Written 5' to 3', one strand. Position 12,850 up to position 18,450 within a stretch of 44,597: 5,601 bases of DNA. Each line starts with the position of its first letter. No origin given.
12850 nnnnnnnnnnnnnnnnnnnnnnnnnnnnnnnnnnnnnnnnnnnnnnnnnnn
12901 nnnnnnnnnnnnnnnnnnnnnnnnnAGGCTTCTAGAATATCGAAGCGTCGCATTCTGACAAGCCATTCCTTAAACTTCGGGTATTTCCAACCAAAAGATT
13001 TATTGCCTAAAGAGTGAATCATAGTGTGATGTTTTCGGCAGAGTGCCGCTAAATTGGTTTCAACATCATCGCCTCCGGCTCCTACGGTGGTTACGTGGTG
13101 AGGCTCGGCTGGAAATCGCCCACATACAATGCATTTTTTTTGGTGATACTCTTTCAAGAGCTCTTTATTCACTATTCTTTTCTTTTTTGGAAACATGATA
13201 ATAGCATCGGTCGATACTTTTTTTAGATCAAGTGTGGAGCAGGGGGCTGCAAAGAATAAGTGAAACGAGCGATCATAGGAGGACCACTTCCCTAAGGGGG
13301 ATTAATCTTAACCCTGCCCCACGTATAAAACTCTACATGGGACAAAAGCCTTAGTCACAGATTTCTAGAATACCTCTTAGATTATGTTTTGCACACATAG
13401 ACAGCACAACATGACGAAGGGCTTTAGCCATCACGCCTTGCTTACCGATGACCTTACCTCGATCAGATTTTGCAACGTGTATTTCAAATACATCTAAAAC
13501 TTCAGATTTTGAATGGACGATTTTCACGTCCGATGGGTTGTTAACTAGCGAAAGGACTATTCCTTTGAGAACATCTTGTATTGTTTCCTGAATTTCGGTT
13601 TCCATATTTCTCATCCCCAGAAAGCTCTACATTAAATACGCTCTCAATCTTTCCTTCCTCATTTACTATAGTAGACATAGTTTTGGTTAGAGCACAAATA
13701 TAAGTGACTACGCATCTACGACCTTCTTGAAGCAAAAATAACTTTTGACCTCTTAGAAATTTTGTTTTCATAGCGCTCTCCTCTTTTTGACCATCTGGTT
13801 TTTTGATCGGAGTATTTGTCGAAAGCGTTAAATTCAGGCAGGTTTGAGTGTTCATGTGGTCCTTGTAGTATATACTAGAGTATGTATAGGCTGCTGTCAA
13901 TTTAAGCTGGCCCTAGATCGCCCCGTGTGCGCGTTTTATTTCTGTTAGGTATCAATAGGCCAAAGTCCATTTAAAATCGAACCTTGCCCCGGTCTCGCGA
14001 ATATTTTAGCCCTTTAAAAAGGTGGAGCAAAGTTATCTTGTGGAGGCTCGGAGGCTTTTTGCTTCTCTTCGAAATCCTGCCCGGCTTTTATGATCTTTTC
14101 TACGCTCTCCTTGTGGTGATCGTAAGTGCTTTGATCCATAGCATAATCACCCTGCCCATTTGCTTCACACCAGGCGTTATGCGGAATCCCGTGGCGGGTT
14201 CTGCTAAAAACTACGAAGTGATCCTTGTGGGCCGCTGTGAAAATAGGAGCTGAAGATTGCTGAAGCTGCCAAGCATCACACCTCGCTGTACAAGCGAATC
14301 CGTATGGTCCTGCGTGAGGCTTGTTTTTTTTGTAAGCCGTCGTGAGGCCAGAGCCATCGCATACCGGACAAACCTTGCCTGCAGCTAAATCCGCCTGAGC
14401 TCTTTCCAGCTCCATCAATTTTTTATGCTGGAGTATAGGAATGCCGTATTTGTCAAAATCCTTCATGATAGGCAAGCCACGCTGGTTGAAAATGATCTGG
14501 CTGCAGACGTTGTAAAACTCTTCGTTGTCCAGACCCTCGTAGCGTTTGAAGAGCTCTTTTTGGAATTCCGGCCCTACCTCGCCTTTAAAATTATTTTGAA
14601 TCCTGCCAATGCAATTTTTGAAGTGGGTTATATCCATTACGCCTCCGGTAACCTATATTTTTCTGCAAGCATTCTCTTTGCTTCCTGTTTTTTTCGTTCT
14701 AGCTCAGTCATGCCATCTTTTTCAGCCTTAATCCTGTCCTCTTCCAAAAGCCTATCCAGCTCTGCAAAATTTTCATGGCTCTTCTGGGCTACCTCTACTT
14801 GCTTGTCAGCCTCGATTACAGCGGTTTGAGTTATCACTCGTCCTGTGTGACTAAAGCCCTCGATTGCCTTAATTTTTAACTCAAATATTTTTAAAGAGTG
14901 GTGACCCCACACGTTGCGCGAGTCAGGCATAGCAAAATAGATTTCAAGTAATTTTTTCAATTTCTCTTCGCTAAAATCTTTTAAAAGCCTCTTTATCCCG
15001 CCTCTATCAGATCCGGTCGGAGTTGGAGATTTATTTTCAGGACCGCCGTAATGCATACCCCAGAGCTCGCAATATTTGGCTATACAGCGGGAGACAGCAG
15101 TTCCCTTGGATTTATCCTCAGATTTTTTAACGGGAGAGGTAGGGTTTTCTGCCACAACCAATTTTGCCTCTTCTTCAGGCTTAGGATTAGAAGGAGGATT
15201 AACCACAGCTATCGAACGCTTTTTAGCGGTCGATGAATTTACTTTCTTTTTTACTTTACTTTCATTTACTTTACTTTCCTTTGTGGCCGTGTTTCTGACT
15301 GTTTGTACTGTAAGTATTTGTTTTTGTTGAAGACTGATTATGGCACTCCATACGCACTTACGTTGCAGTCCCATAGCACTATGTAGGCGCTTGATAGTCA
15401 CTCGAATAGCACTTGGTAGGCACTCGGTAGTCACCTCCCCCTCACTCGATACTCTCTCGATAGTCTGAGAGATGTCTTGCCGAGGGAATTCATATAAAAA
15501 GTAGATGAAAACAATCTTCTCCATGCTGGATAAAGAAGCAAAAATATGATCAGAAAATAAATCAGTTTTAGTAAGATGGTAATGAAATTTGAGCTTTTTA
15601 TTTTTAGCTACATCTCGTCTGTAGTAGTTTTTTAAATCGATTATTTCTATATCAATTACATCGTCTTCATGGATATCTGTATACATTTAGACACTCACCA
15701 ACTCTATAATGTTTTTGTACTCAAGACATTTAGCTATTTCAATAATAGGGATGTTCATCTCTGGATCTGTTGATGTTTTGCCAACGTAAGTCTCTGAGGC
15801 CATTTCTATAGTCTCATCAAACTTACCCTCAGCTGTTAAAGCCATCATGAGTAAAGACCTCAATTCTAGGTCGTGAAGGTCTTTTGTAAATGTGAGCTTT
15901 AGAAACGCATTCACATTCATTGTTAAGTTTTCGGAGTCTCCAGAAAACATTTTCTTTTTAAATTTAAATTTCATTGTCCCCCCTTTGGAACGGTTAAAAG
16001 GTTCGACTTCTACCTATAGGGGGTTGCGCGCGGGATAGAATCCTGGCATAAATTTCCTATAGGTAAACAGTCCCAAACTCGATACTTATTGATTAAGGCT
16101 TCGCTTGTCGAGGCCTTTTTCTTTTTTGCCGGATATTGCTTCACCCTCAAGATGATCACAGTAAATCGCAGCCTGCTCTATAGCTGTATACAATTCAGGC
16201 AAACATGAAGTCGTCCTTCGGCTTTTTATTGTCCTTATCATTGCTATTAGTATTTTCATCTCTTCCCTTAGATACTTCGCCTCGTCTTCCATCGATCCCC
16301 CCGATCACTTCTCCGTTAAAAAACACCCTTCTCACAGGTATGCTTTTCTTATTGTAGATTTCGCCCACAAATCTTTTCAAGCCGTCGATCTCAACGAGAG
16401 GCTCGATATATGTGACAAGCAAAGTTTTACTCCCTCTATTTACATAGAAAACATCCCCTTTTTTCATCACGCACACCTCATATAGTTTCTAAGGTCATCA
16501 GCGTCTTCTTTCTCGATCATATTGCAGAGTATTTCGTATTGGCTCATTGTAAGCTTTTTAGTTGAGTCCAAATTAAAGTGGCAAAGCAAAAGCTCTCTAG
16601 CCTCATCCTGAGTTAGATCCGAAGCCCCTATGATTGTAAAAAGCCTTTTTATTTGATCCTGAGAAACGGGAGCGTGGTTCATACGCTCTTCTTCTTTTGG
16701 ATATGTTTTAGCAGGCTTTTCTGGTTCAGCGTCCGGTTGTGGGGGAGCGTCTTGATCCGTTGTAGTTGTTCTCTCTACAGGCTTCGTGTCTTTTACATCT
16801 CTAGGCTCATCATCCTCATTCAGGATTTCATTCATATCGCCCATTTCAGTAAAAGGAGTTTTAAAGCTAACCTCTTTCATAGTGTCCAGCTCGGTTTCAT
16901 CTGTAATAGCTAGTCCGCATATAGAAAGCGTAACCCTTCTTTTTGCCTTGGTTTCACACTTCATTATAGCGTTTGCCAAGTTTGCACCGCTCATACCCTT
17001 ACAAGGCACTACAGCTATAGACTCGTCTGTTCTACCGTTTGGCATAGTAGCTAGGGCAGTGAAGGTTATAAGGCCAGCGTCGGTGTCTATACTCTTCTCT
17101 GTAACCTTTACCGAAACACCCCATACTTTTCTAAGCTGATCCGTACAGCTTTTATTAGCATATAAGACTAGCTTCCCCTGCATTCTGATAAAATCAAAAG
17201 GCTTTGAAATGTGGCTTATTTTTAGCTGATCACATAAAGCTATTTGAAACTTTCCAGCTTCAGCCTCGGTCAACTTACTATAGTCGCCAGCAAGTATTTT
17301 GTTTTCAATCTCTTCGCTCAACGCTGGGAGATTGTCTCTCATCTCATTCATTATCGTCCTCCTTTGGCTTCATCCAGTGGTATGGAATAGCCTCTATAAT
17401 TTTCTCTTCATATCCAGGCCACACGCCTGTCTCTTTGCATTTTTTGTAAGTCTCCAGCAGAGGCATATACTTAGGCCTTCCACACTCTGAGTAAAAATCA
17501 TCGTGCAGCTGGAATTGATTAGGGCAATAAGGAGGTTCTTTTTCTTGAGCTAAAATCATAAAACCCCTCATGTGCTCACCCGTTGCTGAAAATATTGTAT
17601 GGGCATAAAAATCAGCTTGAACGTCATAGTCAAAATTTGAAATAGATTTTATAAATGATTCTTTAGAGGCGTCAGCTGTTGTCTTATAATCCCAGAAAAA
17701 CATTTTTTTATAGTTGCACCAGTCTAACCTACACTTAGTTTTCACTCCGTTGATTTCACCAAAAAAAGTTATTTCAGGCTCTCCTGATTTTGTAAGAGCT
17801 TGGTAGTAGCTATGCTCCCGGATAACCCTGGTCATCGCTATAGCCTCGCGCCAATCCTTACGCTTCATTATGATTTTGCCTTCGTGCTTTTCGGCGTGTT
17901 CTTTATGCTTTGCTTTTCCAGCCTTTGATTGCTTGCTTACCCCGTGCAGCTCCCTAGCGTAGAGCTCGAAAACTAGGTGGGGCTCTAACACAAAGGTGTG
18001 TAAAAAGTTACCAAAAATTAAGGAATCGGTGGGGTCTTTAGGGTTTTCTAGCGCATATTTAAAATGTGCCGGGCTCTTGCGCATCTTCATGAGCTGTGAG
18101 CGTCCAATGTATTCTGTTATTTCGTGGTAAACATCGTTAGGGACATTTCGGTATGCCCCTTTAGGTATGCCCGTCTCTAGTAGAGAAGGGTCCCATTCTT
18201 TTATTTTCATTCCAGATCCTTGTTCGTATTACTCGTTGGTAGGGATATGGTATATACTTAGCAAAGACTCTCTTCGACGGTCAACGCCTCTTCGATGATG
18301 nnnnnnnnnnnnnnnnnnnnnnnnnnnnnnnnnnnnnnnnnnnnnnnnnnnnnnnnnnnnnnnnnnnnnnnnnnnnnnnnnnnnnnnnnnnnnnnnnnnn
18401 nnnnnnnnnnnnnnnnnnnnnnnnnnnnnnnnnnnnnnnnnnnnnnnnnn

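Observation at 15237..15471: Helically phased 11-bp iteron array plus AT-rich tandem repeats inside the replication initiator gene (candidate origin)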

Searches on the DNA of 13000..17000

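Call 83: search_rna_families(source=window, start=13000, end=17000, threshold=evalue, max_evalue=1)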
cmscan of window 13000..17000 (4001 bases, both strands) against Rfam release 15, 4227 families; matches with E-value up to 1: 2.
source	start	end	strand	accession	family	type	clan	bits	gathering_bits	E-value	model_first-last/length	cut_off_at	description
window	16092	16127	+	RF00489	ctRNA_p42d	Gene; antisense;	-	21.5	50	0.29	1-46/46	no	ctRNA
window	16096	16169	-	RF02236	asX2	Gene; sRNA;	-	21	70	0.71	1-87/87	no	Xanthomonas sRNA asX2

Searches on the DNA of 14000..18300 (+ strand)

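Call 8: search_dna_similar(query=window:14000-18300:+, collection=phages, mode=distant, max_rows=20)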
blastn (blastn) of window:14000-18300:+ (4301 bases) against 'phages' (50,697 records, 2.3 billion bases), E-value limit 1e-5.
No match.

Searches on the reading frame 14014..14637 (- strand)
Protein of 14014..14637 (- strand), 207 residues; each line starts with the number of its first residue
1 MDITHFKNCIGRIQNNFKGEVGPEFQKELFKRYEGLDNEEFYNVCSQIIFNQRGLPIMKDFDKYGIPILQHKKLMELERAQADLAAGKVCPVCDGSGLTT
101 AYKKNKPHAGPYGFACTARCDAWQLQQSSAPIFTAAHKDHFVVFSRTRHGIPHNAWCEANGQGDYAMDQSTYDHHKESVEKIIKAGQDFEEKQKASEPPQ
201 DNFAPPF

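Call 5: search_protein_families(library=pfam, proteins=[window:14014-14637:-], max_evalue=0.1)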
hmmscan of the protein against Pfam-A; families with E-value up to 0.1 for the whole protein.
window:14014-14637:- (207 aa): 2 families
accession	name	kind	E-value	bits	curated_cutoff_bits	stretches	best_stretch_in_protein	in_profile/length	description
PF24042.1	DUF7351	-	0.017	15.3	31.2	1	78-151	57-127/177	Domain of unknown function (DUF7351)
PF22849.2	CATSPERE_Ig-like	-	0.021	15.4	28.3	1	25-80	2-56/111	CATSPERE Ig-like domain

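Call 6: search_protein_families(library=phrogs, proteins=[window:14014-14637:-], max_evalue=0.01)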
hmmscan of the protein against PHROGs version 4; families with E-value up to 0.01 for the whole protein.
window:14014-14637:- (207 aa): 0 families

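Call 63: search_protein_families(library=phrogs, proteins=[window:14014-14637:-], max_evalue=0.01)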
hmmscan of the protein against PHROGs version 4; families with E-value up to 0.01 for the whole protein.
window:14014-14637:- (207 aa): 0 families
